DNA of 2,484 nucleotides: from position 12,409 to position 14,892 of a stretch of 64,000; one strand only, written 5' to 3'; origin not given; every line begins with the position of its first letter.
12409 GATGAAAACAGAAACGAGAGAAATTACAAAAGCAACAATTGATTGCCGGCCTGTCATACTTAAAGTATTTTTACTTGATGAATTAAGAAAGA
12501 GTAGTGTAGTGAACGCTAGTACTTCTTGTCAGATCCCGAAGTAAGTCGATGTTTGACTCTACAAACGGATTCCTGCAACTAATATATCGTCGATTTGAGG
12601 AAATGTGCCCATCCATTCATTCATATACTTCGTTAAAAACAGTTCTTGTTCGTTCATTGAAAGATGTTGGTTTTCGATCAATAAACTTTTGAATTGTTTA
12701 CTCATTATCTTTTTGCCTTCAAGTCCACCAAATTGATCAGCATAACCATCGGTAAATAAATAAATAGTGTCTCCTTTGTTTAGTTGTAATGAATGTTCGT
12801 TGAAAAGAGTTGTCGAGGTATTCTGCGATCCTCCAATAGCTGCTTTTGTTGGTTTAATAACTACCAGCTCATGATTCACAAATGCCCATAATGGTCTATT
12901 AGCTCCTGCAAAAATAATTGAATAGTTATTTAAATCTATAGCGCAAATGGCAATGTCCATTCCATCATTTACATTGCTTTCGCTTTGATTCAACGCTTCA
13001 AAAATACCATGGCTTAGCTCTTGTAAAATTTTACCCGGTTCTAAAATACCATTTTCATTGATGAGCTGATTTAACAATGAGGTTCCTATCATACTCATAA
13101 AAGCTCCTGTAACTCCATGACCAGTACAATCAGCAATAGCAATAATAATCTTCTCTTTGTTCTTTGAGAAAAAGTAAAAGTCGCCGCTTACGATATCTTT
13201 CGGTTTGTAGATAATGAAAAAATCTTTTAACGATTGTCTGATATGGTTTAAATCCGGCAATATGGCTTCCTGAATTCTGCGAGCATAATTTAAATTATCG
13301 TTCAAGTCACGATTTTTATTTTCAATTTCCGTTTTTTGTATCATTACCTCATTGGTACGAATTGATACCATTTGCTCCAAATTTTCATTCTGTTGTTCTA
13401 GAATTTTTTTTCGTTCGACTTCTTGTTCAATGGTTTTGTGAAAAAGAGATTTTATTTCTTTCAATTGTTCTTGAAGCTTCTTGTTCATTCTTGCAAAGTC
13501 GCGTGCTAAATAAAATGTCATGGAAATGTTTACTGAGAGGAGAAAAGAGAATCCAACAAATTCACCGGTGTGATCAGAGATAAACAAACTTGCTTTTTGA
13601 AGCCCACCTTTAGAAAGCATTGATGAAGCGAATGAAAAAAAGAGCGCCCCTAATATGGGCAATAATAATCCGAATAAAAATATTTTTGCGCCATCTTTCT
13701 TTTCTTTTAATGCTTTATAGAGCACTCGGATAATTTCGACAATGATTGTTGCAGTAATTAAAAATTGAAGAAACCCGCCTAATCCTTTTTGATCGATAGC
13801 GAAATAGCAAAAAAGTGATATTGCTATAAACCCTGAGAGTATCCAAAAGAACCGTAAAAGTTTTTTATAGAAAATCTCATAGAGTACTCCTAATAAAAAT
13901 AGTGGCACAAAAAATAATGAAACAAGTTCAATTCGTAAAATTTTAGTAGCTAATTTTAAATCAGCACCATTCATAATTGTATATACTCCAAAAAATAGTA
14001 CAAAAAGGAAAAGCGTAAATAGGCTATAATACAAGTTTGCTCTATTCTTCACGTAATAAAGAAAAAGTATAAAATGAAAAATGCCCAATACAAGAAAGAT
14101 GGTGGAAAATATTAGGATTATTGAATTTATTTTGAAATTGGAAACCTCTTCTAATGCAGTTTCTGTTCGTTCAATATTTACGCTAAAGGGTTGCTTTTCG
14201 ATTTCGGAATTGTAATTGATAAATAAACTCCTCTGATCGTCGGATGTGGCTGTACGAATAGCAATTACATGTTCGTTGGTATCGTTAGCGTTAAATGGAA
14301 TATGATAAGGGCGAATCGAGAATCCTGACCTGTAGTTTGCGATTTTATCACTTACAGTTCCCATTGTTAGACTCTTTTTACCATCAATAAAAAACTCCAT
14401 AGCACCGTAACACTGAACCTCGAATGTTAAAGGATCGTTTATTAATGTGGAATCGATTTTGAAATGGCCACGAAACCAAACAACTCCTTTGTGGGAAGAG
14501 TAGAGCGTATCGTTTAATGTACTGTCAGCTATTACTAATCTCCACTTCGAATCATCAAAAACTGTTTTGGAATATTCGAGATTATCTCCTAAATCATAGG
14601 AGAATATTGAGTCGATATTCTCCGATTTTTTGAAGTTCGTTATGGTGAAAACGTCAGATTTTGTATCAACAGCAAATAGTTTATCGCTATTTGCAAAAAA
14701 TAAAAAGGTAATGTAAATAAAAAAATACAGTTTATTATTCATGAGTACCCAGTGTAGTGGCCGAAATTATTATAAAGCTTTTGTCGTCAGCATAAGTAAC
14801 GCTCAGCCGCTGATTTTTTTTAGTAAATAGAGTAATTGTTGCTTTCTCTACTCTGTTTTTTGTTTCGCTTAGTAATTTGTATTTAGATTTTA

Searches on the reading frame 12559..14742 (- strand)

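Call 89: search_protein_families(library=pfam, proteins=[window:12559-14742:-], max_evalue=0.00001)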
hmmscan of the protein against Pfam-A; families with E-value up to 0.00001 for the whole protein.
window:12559-14742:- (727 aa): 2 families
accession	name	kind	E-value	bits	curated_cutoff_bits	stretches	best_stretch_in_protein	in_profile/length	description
PF07228.17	SpoIIE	-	1.8e-16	61.1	25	1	530-725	3-189/192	Stage II sporulation protein E (SpoIIE)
PF07695.17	7TMR-DISM_7TM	-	1.7e-07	31.9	29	1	208-402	4-202/205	7TM diverse intracellular signalling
